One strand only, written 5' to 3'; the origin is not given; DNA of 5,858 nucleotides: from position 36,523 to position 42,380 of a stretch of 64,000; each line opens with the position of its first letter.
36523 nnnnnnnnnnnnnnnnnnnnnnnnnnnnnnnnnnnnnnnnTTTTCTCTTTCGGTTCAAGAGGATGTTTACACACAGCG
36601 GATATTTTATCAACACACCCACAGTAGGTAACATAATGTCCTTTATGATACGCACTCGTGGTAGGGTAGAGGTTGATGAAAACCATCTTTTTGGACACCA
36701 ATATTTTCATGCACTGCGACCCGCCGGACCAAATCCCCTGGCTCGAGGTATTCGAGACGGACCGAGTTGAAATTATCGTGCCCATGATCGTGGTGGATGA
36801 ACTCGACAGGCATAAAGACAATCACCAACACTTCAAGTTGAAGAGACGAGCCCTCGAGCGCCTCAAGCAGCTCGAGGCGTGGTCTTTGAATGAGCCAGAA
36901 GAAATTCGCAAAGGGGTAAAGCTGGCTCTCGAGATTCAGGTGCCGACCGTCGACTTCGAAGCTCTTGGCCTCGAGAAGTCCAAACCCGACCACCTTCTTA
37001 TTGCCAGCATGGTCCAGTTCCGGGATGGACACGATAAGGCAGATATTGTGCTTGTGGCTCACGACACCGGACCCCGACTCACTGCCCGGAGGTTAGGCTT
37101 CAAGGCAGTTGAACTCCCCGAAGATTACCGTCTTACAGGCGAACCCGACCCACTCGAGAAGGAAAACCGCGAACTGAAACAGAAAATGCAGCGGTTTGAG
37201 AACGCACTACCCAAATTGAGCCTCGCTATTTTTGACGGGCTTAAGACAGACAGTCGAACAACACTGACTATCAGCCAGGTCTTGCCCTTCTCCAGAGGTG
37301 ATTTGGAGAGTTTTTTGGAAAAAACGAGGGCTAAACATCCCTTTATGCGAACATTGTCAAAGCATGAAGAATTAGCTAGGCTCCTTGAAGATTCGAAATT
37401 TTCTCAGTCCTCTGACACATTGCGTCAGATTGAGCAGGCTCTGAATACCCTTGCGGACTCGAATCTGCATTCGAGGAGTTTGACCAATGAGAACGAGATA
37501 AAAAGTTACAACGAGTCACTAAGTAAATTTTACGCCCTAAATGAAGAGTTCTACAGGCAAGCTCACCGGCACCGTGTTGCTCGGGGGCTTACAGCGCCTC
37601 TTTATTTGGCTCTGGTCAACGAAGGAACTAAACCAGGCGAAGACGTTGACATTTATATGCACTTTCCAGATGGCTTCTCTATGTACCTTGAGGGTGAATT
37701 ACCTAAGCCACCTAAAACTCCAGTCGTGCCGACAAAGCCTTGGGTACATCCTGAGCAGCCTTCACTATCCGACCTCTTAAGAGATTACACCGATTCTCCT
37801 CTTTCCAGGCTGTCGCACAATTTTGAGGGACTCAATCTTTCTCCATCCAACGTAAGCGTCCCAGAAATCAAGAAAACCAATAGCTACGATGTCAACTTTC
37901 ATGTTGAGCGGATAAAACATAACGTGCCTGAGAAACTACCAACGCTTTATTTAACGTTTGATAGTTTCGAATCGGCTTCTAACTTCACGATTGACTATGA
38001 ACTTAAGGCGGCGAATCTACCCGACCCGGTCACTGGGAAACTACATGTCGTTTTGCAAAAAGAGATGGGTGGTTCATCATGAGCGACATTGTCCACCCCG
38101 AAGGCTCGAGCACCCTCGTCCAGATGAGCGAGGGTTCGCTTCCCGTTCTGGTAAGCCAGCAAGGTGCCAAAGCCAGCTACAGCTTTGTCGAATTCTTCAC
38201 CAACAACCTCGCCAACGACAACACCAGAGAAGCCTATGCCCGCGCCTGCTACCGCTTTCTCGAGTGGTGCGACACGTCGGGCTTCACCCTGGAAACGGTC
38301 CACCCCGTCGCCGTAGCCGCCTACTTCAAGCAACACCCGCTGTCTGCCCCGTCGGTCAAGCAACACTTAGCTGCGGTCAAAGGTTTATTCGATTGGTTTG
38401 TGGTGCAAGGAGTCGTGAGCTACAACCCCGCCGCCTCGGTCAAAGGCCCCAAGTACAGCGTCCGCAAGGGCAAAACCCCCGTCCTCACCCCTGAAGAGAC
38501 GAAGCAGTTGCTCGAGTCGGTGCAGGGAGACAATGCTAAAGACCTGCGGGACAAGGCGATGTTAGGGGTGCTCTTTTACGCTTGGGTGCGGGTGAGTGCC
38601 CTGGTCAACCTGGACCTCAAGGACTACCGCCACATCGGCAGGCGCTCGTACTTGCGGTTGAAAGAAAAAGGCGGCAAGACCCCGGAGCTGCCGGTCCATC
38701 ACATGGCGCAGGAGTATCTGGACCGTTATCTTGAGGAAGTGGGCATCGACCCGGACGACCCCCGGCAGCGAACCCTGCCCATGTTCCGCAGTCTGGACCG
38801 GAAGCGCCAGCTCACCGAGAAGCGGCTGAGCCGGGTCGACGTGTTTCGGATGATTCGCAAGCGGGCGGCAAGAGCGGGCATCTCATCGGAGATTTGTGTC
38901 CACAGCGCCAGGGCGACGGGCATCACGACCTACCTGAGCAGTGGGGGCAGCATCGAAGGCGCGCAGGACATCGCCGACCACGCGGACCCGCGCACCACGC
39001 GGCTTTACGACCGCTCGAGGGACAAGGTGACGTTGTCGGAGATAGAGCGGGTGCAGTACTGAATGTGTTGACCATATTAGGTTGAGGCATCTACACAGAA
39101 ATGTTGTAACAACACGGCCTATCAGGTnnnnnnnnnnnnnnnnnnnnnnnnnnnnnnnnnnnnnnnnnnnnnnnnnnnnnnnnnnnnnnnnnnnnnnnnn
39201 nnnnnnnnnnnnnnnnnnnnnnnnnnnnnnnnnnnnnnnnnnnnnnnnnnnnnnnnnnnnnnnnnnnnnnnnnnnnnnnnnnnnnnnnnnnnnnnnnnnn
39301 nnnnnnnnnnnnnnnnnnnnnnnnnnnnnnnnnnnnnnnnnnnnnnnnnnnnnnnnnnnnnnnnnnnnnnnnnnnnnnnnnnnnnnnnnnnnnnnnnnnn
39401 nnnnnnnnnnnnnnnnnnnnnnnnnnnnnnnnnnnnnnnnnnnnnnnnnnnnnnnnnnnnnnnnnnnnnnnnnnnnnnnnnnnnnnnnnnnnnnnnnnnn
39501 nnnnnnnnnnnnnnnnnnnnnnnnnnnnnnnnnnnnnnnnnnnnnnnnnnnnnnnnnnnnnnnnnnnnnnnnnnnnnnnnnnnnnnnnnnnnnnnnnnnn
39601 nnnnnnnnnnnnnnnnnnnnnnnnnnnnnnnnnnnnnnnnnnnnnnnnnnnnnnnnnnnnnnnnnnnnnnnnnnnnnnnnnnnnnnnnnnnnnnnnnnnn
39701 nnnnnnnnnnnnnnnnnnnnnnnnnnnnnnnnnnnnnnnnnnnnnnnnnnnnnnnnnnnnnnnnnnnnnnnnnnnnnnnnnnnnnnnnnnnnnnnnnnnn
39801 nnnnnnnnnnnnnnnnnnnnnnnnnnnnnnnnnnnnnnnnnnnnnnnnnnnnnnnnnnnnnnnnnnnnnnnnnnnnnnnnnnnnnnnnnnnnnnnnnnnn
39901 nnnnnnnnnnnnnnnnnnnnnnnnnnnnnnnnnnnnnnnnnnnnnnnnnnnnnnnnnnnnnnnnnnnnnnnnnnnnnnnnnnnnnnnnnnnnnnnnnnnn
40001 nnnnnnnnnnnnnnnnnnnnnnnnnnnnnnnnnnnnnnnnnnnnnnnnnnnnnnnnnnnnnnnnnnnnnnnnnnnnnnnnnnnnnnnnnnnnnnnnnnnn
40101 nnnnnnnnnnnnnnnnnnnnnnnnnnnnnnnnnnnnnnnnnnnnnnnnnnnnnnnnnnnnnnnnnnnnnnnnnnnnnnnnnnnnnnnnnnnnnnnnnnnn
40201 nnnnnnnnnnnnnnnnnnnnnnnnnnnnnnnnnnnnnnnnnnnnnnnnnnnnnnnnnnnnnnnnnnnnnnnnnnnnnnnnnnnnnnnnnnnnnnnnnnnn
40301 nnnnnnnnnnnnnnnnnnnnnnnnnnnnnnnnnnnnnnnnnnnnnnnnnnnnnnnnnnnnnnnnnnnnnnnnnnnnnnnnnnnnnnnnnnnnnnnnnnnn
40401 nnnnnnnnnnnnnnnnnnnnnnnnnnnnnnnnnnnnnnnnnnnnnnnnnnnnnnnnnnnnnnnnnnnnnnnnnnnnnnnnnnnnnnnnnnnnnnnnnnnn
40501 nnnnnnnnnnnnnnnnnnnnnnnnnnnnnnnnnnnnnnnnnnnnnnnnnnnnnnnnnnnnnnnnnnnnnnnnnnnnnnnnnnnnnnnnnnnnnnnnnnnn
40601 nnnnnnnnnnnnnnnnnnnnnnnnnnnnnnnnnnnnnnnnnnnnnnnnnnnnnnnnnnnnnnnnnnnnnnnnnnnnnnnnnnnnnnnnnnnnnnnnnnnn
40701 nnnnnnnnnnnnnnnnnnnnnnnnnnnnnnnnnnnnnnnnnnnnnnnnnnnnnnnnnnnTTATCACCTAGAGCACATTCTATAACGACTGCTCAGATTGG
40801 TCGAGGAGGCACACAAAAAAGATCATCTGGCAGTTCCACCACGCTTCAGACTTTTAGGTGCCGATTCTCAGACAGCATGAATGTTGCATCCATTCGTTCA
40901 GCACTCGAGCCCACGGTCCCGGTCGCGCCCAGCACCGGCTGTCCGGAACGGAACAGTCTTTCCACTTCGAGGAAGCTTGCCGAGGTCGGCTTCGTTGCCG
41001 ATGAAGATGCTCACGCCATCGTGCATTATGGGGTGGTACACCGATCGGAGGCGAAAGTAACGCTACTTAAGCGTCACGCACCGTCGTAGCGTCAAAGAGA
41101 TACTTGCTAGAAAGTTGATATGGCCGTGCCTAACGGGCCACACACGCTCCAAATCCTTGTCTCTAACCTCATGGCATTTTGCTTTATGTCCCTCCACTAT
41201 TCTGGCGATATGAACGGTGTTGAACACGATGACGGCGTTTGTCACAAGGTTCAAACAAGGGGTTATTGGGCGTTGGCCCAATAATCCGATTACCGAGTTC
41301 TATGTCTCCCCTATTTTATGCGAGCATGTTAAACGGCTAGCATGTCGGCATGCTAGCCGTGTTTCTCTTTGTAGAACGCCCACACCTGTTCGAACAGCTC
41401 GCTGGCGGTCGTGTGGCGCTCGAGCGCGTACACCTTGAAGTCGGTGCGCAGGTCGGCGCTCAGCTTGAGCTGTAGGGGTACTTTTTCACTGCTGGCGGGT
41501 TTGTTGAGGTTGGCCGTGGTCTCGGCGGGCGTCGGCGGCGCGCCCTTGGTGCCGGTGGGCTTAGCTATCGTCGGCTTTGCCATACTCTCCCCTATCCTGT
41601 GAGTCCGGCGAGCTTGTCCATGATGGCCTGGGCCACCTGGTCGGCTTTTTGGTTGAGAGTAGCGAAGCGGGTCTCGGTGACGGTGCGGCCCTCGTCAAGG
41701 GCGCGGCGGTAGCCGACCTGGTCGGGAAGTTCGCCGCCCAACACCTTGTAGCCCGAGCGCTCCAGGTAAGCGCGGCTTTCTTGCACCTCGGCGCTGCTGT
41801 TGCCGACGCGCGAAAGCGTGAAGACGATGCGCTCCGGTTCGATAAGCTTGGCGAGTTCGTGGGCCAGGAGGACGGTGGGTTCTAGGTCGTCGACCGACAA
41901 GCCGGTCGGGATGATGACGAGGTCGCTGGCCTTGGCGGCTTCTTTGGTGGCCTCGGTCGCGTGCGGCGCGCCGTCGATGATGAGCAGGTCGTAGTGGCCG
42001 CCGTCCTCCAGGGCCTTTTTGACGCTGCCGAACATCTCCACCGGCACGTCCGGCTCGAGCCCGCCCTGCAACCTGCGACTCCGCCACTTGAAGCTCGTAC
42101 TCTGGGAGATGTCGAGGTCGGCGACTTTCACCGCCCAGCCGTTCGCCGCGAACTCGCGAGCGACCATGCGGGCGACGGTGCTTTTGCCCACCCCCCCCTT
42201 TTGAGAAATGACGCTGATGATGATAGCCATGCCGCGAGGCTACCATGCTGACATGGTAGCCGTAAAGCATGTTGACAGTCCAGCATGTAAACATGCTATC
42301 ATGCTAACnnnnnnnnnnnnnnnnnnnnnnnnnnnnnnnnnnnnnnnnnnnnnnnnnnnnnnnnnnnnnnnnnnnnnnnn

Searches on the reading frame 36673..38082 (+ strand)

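Call 10: search_protein_families(library=pfam, proteins=[window:36673-38082:+], max_evalue=0.001)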
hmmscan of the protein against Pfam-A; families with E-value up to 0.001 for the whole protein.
window:36673-38082:+ (469 aa): 2 families
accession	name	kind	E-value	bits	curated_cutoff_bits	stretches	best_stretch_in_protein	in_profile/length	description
PF13638.12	PIN_4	-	4.1e-13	50.2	21.9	1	7-147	3-130/132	PIN domain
PF16289.11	PIN_12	-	3e-06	28.2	32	1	5-79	1-90/172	PIN domain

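Call 104: search_protein_families(library=pfam, proteins=[window:36673-38082:+], max_evalue=0.0001)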
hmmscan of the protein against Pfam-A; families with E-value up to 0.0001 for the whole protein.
window:36673-38082:+ (469 aa): 2 families
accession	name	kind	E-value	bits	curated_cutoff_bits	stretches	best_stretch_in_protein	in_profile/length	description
PF13638.12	PIN_4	-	4.1e-13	50.2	21.9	1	7-147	3-130/132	PIN domain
PF16289.11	PIN_12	-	3e-06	28.2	32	1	5-79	1-90/172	PIN domain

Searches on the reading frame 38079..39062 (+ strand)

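Call 10: search_protein_families(library=pfam, proteins=[window:38079-39062:+], max_evalue=0.001)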
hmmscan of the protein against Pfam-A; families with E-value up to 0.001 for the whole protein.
window:38079-39062:+ (327 aa): 3 families
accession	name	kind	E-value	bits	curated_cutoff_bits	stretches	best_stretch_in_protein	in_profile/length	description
PF00589.27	Phage_integrase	-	8.2e-19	68.5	27.1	1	135-315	2-170/172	Phage integrase family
PF02899.23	Phage_int_SAM_1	-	7.6e-05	23.3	22.3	0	47-109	16-81/83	Phage integrase, N-terminal SAM-like domain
PF13495.12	Phage_int_SAM_4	-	0.00075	20.3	27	0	45-108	14-79/85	Phage integrase, N-terminal SAM-like domain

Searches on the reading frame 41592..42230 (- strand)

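Call 10: search_protein_families(library=pfam, proteins=[window:41592-42230:-], max_evalue=0.001)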
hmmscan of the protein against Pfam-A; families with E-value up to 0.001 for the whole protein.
window:41592-42230:- (212 aa): 5 families
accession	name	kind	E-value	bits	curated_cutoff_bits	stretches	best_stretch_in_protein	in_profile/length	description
PF01656.29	CbiA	-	1.5e-14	54.5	25.4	1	5-184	1-125/125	CobQ/CobB/MinD/ParA nucleotide binding domain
PF13614.12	AAA_31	-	7.4e-13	49.3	27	1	4-48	3-47/177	AAA domain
PF10609.15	ParA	-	5.9e-10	39.4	27.1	1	4-42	5-43/246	NUBPL iron-transfer P-loop NTPase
PF09140.17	MipZ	-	3.4e-08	33.5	20.7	1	4-54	2-52/262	ATPase MipZ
PF16575.11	CLP1_P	-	2.6e-05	24.6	26.6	1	13-45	4-36/188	mRNA cleavage and polyadenylation factor CLP1 P-loop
